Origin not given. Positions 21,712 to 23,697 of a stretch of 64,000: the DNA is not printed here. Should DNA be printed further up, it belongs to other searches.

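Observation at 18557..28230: A 9.7-kb operon of unassigned chemistry: GntR, TAXI-TRAP importer, F-x-H amidohydrolase, AprA-like flavoprotein, mini-ferredoxin, HxH amidohydrolase and a cytoplasmic Mo/W enzyme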

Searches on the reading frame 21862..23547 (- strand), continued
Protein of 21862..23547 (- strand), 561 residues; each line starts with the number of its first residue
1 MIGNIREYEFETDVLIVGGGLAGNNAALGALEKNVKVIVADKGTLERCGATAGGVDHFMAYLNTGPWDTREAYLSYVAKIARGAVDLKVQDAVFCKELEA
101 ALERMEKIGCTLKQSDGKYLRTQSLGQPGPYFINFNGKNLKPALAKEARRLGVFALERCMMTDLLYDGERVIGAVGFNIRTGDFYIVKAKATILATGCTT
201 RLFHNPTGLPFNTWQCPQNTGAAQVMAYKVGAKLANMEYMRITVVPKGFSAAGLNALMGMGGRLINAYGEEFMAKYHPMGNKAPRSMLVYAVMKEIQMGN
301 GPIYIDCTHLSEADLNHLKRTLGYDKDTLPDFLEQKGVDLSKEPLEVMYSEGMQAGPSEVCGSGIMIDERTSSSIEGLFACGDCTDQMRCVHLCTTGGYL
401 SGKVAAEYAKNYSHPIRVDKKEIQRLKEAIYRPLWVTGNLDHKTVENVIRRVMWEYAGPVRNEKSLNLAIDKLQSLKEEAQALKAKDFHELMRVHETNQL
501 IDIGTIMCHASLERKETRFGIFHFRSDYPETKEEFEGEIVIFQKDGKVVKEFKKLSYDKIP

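Call 27: search_solved_structures(query=window:21862-23547:-, max_evalue=1e-40, show_alignments=2)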
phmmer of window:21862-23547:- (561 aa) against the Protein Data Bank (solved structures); distinct sequences matched with E-value up to 1e-40: 3.
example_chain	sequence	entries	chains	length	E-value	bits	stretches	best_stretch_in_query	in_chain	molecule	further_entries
8a8o_A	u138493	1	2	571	2.7e-66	227.6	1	11-533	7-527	Alpha-subunit of the PAPS reductase from Methanothermococcus thermolithotrophicus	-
1jnr_A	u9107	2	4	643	1.2e-47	166.1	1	10-536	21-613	adenylylsulfate reductase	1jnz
2fja_A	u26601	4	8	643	1.6e-47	165.6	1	10-536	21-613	adenylylsulfate reductase, subunit A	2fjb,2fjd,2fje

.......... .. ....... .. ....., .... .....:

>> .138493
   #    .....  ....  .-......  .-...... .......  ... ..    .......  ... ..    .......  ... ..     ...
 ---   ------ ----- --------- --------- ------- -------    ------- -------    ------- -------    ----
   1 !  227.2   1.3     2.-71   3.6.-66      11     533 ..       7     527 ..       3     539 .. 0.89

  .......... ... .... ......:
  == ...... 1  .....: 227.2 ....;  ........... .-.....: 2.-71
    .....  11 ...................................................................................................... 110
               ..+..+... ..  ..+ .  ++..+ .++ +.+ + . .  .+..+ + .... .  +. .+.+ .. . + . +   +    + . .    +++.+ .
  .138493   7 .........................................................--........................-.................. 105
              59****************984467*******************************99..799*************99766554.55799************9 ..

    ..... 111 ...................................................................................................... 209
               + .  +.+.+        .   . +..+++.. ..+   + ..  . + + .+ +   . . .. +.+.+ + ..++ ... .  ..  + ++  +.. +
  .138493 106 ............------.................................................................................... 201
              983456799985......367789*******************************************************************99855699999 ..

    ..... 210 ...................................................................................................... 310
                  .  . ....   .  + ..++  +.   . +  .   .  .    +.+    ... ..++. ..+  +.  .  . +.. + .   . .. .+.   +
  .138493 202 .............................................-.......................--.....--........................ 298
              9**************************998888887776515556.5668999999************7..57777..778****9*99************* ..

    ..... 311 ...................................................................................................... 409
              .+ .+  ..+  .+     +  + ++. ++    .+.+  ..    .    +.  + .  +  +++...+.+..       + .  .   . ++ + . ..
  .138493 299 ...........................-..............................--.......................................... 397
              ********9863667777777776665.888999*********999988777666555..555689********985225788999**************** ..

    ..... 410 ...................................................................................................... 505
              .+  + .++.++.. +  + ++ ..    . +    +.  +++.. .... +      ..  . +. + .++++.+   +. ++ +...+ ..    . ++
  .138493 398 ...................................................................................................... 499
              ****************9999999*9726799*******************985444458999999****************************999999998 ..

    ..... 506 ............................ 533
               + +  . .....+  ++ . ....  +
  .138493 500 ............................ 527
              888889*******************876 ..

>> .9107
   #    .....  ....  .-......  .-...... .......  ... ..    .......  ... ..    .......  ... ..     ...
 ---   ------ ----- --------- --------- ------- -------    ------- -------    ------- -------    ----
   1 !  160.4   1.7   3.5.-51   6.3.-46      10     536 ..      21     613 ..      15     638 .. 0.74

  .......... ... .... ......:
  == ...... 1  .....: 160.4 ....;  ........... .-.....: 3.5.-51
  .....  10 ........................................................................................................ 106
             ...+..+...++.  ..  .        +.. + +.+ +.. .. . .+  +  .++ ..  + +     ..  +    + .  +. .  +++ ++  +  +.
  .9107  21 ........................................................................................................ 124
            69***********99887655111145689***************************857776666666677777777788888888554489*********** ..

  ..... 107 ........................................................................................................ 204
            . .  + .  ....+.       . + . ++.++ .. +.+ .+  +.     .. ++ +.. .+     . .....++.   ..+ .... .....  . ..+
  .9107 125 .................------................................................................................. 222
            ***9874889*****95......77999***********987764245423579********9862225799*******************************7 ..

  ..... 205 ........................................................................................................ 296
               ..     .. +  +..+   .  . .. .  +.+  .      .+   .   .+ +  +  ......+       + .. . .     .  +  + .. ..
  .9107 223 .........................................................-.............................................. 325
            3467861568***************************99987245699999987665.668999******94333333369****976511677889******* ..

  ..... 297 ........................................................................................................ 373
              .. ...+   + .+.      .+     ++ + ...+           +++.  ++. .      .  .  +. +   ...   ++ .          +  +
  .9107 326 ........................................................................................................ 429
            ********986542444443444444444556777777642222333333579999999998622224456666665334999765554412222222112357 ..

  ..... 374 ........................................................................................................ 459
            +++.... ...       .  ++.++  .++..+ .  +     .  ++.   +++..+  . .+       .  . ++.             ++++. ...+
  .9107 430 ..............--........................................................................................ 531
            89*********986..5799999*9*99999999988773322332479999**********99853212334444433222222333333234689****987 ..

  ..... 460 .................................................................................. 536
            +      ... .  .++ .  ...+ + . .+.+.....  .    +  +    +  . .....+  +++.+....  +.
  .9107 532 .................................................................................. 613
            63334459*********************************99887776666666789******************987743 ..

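Call 29: search_protein_families(library=pfam, proteins=[L054:5526-6935:+, L054:7123-8286:+, L054:2419-3939:+, L054:296-1780:+, L054:11574-12296:+, L054:13079-15574:+, L054:1931-2593:+, L054:10328-11347:+, L054:10879-12678:+], max_evalue=0.00001)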
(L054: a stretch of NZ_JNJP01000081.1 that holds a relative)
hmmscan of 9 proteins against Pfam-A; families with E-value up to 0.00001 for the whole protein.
L054:5526-6935:+ (469 aa): 1 family
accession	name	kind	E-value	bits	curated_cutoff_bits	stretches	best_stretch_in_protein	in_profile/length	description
PF03553.21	Na_H_antiporter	-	5.9e-53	180.5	23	1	159-451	1-303/303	Na+/H+ antiporter family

L054:7123-8286:+ (387 aa): 1 family
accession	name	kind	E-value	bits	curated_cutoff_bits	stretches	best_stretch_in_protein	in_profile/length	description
PF00155.27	Aminotran_1_2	-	1e-69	235.9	19.7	1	34-380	2-361/361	Aminotransferase class I and II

L054:2419-3939:+ (506 aa): 0 families

L054:296-1780:+ (494 aa): 2 families
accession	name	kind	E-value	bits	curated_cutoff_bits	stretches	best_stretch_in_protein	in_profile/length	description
PF00939.25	Na_sulph_symp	-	2.2e-46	159.3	27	1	49-491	15-469/472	Sodium:sulfate symporter transmembrane region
PF03600.22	CitMHS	-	8.9e-40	137.2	31.9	2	76-436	2-336/336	Citrate transporter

L054:11574-12296:+ (240 aa): 0 families

L054:13079-15574:+ (831 aa): 3 families
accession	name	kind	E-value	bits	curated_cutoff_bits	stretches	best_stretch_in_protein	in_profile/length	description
PF01558.24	POR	-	9.8e-28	97.9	27.4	1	642-826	1-172/173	Pyruvate ferredoxin/flavodoxin oxidoreductase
PF02775.26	TPP_enzyme_C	-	6.8e-11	42.6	21.9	1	396-518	21-142/151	Thiamine pyrophosphate enzyme, C-terminal TPP binding domain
PF01855.24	POR_N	-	4.1e-06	27.1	27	1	27-191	2-171/231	Pyruvate flavodoxin/ferredoxin oxidoreductase, thiamine diP-bdg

L054:1931-2593:+ (220 aa): 0 families

L054:10328-11347:+ (339 aa): 1 family
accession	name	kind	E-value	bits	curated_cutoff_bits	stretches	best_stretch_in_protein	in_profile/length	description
PF04909.20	Amidohydro_2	-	1.1e-35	124.3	26.4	1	47-333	23-289/289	Amidohydrolase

L054:10879-12678:+ (599 aa): 2 families
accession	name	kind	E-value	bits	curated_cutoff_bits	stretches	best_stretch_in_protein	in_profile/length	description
PF02826.25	2-Hacid_dh_C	-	6.7e-59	198.7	25.1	1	392-566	1-178/178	D-isomer specific 2-hydroxyacid dehydrogenase, NAD binding domain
PF00389.36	2-Hacid_dh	-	5.7e-25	88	24.6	1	298-594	12-130/134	D-isomer specific 2-hydroxyacid dehydrogenase, catalytic domain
